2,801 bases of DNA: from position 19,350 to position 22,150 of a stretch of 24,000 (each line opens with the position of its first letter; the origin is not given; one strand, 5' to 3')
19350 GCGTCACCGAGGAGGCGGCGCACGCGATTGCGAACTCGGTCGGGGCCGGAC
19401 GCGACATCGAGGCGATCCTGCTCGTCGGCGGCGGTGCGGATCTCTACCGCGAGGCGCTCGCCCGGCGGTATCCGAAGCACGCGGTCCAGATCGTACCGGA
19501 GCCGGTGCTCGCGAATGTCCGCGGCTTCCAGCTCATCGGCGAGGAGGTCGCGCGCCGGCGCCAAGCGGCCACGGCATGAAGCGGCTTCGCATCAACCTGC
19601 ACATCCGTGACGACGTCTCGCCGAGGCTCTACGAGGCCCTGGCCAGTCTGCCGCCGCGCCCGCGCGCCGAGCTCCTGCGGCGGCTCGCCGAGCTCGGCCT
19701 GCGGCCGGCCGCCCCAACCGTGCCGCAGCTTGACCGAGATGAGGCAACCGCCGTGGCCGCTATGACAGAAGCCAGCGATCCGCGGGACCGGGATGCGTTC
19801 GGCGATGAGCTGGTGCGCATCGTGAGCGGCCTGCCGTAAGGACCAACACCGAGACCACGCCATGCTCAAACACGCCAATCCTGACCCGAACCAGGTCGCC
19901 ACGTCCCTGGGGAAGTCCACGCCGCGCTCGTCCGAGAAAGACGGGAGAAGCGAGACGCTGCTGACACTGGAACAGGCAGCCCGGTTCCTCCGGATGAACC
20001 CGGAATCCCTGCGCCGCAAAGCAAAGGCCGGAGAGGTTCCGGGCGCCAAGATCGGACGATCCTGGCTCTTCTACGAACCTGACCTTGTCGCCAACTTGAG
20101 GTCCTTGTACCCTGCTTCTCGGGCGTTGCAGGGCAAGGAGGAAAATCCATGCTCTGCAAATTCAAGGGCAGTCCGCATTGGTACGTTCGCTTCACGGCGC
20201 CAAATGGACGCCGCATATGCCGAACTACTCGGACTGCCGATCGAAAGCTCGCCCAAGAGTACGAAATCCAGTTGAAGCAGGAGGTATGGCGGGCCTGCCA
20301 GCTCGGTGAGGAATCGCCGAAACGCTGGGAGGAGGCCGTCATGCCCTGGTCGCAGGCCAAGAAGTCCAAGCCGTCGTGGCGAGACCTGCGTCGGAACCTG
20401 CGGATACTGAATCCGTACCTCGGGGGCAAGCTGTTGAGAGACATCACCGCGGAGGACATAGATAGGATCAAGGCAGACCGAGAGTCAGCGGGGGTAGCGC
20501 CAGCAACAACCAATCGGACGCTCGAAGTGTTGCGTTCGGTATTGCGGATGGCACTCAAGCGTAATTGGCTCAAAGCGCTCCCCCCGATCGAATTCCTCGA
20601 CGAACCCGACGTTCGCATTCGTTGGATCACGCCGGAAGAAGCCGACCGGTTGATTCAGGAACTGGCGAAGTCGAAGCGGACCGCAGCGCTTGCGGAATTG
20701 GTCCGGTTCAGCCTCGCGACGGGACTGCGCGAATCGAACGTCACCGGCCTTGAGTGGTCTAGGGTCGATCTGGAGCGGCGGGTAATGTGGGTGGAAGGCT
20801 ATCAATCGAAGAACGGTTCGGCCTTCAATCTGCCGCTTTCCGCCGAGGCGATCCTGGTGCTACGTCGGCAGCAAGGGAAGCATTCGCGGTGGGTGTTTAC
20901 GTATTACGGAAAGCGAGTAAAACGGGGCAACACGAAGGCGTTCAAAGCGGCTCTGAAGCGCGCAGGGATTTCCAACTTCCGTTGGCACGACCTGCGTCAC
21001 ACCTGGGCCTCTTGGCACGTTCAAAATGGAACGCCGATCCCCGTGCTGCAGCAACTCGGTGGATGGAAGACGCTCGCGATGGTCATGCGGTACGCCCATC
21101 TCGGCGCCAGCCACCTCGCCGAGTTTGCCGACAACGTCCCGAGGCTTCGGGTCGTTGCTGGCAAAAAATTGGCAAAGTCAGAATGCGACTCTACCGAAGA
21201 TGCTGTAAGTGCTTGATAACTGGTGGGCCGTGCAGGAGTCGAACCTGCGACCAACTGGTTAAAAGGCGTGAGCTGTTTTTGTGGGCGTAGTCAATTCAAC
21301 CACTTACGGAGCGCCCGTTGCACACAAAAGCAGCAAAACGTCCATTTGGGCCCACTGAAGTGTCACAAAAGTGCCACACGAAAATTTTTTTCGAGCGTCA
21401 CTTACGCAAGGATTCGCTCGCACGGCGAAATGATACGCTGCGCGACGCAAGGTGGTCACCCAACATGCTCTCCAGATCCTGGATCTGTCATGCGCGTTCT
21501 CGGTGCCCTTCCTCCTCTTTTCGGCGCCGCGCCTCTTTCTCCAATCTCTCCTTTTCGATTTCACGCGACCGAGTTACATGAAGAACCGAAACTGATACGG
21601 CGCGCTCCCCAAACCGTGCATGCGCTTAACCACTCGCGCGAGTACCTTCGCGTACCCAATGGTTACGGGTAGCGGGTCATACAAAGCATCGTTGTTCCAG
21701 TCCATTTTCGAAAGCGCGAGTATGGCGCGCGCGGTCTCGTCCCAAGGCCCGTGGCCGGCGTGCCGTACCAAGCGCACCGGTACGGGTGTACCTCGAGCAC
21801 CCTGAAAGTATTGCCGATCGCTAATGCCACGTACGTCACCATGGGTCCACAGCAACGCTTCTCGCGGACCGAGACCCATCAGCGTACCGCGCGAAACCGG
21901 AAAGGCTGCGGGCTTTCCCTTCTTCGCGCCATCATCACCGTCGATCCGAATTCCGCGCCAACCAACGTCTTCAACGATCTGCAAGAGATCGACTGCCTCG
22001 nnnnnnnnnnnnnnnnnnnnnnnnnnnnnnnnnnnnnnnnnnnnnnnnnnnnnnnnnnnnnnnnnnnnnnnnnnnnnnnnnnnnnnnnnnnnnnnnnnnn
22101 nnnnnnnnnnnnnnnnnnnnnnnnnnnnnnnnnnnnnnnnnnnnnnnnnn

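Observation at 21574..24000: Short pAgo + APAZ-effector operon (SPARSA/SPARTA-class defence) at the right edge, effector domain cut off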

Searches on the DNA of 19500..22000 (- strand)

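Call 19: search_rna_families(source=window, start=19500, end=22000, threshold=evalue, max_evalue=1, show_alignments=2)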
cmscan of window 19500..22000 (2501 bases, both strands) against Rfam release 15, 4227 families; matches with E-value up to 1: 0.
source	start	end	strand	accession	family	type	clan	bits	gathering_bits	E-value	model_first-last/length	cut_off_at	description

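Call 59: search_dna_similar(query=window:21217-21272:-, collection=ecoli_genomes, mode=distant, max_rows=4, max_evalue=0.001)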
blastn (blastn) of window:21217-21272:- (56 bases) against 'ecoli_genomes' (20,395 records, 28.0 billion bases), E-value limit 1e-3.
Records with a match: 5432; places in all: 32496; records where one place covers at least 80% of the query: 5432.
Genomes with a match: 5426 of 5426; with a place that covers at least 80% of the query: 5426. Places per genome that has any: lowest 2, median 6, highest 11. On chromosomes: 32482 places; on plasmids: 14.
Best place of each record, by identity: 90-95% 3289; 80-90% 2143.
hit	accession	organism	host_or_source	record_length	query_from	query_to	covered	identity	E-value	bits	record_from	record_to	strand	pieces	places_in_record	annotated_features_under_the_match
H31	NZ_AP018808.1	Escherichia coli strain E2865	Bos taurus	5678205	8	55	86%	91.7%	7e-10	70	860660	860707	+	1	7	tRNA-Lys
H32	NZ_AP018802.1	Escherichia coli strain E2863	Bos taurus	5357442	8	55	86%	91.7%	7e-10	70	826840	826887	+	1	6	tRNA-Lys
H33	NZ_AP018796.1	Escherichia coli strain E2855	Bos taurus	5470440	8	55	86%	91.7%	7e-10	70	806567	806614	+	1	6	tRNA-Lys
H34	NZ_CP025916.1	Escherichia coli strain 120899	Homo sapiens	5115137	8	55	86%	91.7%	7e-10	70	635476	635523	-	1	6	tRNA-Lys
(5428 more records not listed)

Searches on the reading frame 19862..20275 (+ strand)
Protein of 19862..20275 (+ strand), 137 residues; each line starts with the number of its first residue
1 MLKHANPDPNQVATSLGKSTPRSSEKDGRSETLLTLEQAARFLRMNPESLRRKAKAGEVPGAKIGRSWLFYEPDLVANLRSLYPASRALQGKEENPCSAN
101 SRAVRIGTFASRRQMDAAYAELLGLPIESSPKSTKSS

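Call 22: search_protein_families(library=pfam, proteins=[window:19862-20275:+], max_evalue=0.001)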
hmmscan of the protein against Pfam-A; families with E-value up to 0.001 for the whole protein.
window:19862-20275:+ (137 aa): 1 family
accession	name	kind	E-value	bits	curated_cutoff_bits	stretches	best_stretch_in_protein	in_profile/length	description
PF12728.13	HTH_17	-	1.1e-09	38.9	27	1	33-81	1-49/51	Helix-turn-helix domain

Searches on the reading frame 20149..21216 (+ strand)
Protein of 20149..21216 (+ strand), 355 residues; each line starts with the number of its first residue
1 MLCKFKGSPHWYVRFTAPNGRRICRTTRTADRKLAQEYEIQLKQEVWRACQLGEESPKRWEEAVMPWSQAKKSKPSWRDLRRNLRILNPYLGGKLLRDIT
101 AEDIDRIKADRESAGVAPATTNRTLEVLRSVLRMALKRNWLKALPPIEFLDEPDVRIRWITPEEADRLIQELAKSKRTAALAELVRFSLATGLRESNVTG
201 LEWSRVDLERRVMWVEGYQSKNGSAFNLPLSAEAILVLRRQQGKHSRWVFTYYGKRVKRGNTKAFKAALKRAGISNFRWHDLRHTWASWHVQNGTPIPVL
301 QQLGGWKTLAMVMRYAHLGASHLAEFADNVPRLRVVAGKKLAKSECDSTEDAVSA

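Call 22: search_protein_families(library=pfam, proteins=[window:20149-21216:+], max_evalue=0.001)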
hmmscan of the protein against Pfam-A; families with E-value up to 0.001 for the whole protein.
window:20149-21216:+ (355 aa): 3 families
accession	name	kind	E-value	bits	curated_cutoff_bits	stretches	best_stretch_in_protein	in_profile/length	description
PF00589.27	Phage_integrase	-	5.1e-34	117.9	27.1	1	159-319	2-169/172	Phage integrase family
PF22022.2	Phage_int_M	-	0.00027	21.5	27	0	73-146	17-90/96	Phage integrase central domain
PF02899.23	Phage_int_SAM_1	-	0.00056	20.6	22.3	0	78-138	24-82/83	Phage integrase, N-terminal SAM-like domain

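Call 58: search_dna_similar(query=window:20149-21216:+, collection=phages, mode=protein, max_rows=8)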
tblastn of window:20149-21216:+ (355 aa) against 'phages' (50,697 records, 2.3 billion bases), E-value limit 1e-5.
Records with a match: 1085; places in all: 1091; records where one place covers at least 80% of the query: 435.
Best place of each record, by identity: <60% 1085.
By first word of the organism name: Mycobacterium 174; Streptococcus 136; Pseudomonas 112; Salmonella 89; Escherichia 65; Klebsiella 60; Burkholderia 57; Ralstonia 55; Vibrio 44; Bacteriophage 42; and 58 more.
By host as written in the record: Mycobacterium smegmatis mc2 155 127; - 102; Klebsiella pneumoniae 39; Pseudomonas aeruginosa 34; Ralstonia solanacearum 33; Escherichia coli 23; Mycobacterium smegmatis mc#155 23; Burkholderia sp. 17; and 443 more.
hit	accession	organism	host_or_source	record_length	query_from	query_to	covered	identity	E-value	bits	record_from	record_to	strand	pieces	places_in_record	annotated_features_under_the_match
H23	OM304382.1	Burkholderia phage PhiBP82.2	Burkholderia pseudomallei BP82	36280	2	352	99%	42.5%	1e-76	261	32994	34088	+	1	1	integrase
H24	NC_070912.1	Burkholderia phage PhiBP82.2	Burkholderia pseudomallei BP82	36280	2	352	99%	42.5%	1e-76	261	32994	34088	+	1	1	integrase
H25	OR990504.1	Burkholderia phage vB_HM387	Burkholderia pseudomallei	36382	2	352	99%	42.5%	2e-76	261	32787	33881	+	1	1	integrase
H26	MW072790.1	Burkholderia phage phiE094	Burkholderia thailandensis DV1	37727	2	352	99%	42.5%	2e-76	261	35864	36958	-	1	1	integrase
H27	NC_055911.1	Burkholderia phage phiE094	Burkholderia thailandensis DV1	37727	2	352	99%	42.5%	2e-76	261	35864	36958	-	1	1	site-specific integrase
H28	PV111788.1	Burkholderia phage vB_SBP15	Burkholderia pseudomallei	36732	2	335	94%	43.9%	8e-76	259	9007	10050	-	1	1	integrase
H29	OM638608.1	Burkholderia phage Musica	Burkholderia cenocepacia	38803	2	338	95%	42.9%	1e-75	259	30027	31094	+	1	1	tyrosine integrase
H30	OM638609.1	Burkholderia phage Milagro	Burkholderia cenocepacia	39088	2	336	94%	43.1%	2e-77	264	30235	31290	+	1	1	tyrosine integrase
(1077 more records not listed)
